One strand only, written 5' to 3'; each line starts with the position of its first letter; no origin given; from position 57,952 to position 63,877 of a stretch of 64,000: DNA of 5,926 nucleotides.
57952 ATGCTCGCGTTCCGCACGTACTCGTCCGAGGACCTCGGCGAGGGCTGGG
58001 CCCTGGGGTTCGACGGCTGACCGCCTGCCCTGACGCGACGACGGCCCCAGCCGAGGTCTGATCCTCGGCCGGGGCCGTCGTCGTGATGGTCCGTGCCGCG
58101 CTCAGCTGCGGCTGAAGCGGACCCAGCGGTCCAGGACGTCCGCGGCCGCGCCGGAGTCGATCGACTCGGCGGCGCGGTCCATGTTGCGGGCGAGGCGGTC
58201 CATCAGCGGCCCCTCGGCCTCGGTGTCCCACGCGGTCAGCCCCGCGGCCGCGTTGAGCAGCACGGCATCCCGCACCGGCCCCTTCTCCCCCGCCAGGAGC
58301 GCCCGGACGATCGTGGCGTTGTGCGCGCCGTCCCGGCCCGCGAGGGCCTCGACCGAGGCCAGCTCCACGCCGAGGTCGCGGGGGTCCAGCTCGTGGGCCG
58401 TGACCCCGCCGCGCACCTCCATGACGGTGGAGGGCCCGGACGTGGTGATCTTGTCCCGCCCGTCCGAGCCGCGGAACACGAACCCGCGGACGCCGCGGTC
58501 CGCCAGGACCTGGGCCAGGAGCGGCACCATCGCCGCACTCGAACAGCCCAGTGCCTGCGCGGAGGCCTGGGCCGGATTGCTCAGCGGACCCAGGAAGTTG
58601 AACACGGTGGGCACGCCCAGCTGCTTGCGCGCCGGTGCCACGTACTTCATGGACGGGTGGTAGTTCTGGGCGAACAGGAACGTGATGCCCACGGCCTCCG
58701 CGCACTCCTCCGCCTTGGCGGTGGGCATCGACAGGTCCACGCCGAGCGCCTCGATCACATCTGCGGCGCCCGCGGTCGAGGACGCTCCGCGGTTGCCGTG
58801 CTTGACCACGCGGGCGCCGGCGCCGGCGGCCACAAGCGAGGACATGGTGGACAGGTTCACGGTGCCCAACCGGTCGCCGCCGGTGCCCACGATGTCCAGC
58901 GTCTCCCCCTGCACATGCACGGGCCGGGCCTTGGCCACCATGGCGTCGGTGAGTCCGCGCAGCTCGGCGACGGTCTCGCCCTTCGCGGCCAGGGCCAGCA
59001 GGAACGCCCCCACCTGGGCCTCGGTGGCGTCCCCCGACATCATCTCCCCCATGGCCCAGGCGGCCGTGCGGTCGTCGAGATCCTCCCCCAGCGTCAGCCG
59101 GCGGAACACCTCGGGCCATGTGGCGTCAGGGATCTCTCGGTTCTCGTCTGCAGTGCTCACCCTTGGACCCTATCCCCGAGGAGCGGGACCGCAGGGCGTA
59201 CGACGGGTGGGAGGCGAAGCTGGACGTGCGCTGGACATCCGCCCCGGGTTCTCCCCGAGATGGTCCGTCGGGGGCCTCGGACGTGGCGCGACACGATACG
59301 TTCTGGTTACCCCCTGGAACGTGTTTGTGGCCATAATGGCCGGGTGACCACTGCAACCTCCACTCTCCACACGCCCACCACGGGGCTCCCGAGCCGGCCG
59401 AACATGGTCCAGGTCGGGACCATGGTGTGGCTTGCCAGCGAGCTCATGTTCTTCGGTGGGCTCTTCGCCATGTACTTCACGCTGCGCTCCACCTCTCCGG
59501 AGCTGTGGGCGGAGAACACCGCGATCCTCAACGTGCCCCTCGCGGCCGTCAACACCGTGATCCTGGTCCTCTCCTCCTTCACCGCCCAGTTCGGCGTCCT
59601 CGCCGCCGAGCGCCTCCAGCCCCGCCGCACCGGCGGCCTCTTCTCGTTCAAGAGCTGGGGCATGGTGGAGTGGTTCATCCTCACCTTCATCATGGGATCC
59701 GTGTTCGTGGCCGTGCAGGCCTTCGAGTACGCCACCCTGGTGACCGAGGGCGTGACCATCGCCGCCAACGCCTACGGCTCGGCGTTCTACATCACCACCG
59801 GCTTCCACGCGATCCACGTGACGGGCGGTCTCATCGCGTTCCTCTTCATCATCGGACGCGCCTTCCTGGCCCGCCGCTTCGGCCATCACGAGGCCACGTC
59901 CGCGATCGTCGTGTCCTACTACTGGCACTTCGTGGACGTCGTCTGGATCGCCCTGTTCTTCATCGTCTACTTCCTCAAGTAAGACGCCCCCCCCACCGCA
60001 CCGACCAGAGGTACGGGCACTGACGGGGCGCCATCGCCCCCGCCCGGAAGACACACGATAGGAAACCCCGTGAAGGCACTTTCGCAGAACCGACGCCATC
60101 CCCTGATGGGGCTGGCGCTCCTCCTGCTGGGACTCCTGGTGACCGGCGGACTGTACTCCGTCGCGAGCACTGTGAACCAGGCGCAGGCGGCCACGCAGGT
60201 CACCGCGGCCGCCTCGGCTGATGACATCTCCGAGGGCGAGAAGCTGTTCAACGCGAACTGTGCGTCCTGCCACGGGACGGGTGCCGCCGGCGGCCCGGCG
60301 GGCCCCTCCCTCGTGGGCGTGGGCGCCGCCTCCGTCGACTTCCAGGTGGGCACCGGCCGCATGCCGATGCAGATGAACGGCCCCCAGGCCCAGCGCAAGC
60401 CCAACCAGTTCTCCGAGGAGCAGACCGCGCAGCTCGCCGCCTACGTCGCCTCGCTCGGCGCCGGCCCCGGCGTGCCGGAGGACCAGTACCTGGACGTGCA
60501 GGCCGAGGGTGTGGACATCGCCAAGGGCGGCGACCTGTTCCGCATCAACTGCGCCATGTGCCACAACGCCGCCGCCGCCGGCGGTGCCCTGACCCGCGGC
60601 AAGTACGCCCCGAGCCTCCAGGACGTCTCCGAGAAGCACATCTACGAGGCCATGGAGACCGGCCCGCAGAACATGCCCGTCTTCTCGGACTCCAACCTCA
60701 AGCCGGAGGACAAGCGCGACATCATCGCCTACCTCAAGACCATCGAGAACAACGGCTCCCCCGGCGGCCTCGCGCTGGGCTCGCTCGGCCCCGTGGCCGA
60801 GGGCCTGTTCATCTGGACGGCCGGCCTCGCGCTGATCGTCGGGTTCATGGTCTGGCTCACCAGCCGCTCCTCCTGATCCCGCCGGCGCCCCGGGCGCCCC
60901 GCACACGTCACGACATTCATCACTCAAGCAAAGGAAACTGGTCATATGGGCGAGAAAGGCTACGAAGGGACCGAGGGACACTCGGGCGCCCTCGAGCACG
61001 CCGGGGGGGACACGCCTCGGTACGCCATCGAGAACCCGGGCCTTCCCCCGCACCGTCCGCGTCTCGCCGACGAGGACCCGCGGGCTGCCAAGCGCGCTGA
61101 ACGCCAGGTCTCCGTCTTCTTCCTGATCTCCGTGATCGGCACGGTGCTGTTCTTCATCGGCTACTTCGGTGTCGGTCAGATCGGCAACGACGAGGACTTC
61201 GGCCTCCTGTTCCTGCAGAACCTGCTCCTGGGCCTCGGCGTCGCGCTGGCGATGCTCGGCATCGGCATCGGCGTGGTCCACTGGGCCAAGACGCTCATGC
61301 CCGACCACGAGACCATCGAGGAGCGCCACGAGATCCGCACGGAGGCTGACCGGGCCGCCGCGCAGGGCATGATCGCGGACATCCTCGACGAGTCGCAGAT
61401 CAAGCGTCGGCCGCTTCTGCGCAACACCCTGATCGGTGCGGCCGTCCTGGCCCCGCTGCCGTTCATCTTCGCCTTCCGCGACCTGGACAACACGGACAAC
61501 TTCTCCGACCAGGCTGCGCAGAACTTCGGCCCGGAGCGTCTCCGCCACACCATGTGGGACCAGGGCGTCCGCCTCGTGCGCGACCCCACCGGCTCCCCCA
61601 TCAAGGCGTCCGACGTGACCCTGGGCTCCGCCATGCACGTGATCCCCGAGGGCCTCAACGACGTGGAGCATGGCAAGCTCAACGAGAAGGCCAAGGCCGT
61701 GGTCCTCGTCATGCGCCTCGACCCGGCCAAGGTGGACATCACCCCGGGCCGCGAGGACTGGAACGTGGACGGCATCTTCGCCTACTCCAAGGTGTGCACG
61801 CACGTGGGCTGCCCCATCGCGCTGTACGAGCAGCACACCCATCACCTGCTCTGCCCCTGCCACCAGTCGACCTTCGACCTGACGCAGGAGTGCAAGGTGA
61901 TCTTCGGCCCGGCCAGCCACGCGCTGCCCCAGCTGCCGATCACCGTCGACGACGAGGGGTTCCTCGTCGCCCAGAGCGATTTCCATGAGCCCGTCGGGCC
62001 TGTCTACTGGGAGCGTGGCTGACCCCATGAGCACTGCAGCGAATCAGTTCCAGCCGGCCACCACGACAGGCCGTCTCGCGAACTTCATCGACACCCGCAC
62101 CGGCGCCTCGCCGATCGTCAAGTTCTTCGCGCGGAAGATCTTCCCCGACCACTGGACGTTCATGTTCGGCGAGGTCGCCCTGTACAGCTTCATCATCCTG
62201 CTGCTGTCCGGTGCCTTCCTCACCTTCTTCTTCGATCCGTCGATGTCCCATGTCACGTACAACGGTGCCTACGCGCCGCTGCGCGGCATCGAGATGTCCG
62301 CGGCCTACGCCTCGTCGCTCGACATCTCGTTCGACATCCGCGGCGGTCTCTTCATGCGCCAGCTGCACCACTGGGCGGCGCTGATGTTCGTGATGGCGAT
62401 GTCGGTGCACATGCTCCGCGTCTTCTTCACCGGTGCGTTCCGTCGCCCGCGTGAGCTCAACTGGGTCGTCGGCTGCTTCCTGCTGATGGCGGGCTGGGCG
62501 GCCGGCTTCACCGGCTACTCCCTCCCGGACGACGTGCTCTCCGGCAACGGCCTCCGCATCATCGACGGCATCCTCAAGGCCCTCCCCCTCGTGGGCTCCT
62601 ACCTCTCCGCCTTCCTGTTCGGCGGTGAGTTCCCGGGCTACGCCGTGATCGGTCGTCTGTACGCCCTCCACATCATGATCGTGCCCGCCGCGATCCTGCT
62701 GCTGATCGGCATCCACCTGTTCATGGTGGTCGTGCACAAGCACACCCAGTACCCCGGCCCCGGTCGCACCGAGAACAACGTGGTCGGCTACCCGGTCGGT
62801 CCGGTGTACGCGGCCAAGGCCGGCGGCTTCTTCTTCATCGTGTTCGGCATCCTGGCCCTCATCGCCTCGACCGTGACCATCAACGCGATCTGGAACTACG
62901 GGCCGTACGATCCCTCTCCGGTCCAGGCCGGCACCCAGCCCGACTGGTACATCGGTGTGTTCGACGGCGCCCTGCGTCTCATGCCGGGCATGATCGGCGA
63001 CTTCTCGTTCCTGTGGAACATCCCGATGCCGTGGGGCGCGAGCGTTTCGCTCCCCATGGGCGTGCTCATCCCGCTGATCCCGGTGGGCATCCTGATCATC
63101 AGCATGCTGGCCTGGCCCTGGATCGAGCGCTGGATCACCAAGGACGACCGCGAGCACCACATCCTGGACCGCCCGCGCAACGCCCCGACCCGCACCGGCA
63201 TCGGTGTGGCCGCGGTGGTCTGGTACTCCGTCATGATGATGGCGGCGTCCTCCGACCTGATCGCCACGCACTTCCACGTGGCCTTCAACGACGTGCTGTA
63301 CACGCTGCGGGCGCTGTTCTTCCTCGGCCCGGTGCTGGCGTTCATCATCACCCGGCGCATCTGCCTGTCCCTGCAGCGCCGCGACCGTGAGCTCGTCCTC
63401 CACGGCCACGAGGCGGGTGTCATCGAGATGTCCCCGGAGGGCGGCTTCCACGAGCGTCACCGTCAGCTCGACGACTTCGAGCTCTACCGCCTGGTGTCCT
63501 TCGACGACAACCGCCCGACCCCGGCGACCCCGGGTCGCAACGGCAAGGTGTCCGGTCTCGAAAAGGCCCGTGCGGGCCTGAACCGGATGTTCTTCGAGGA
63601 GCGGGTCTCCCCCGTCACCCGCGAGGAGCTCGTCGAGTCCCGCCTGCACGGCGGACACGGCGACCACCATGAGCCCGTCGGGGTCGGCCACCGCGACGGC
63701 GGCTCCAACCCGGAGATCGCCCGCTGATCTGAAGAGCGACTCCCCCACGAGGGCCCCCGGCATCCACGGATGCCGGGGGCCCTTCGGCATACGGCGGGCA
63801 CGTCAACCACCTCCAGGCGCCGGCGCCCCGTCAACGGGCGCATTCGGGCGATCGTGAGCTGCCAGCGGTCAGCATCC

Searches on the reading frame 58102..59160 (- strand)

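Call 80: search_protein_families(library=ncbifam, proteins=[window:58102-59160:-], max_evalue=1e-30)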
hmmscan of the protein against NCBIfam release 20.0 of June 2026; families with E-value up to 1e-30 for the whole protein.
window:58102-59160:- (352 aa): 3 families
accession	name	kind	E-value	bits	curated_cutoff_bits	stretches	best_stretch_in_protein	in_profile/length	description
TIGR01245.1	trpD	equivalog_domain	1.5e-101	340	199.05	1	21-348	3-329/330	anthranilate phosphoribosyltransferase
NF011201.0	PRK14607.1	equivalog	1.4e-89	301.2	670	1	17-350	197-528/534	bifunctional anthranilate synthase component II/anthranilate phosphoribosyltransferase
NF007073.0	PRK09522.1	equivalog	1.1e-45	156.6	738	1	33-340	218-521/531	bifunctional anthranilate synthase glutamate amidotransferase component TrpG/anthranilate phosphoribosyltransferase TrpD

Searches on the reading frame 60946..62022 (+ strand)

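Call 80: search_protein_families(library=ncbifam, proteins=[window:60946-62022:+], max_evalue=1e-30)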
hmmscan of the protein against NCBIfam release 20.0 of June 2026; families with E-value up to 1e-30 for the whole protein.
window:60946-62022:+ (358 aa): 1 family
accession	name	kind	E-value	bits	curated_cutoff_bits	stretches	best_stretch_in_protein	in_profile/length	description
NF050121.1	bc1_QcrA_actin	exception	2.3e-125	418.4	275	1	32-356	2-319/319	cytochrome bc1 complex Rieske iron-sulfur subunit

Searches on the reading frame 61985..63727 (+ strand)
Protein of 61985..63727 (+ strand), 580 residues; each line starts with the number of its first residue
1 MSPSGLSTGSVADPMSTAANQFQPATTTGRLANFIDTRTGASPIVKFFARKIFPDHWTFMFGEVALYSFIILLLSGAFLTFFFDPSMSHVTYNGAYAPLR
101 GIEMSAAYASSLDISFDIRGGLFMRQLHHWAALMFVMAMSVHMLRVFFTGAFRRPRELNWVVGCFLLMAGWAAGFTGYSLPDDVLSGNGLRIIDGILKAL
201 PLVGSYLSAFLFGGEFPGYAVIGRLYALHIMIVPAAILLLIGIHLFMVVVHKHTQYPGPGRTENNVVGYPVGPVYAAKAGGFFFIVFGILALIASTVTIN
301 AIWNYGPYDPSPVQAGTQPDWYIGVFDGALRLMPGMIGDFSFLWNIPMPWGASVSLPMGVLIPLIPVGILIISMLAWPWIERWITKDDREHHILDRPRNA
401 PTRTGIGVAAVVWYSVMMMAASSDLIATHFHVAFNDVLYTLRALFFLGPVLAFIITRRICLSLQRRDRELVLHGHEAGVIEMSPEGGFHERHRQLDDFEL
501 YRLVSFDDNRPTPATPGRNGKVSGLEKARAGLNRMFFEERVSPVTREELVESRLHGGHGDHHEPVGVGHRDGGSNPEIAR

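Call 80: search_protein_families(library=ncbifam, proteins=[window:61985-63727:+], max_evalue=1e-30)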
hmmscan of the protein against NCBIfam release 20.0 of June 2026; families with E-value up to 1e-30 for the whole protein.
window:61985-63727:+ (580 aa): 3 families
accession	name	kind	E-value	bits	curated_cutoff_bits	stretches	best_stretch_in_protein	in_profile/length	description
NF050120.1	bc1_QcrB_actin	exception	5.2e-219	727.8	500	1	35-499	2-456/458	cytochrome bc1 complex cytochrome b subunit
NF040969.1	cytb_ExtP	equivalog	8.3e-42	143.3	290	1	56-251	22-200/205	selenite/tellurite reduction operon b-type cytochrome ExtP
NF002990.0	PRK03735.1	subfamily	2e-38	132.4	325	1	31-248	5-214/223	cytochrome b6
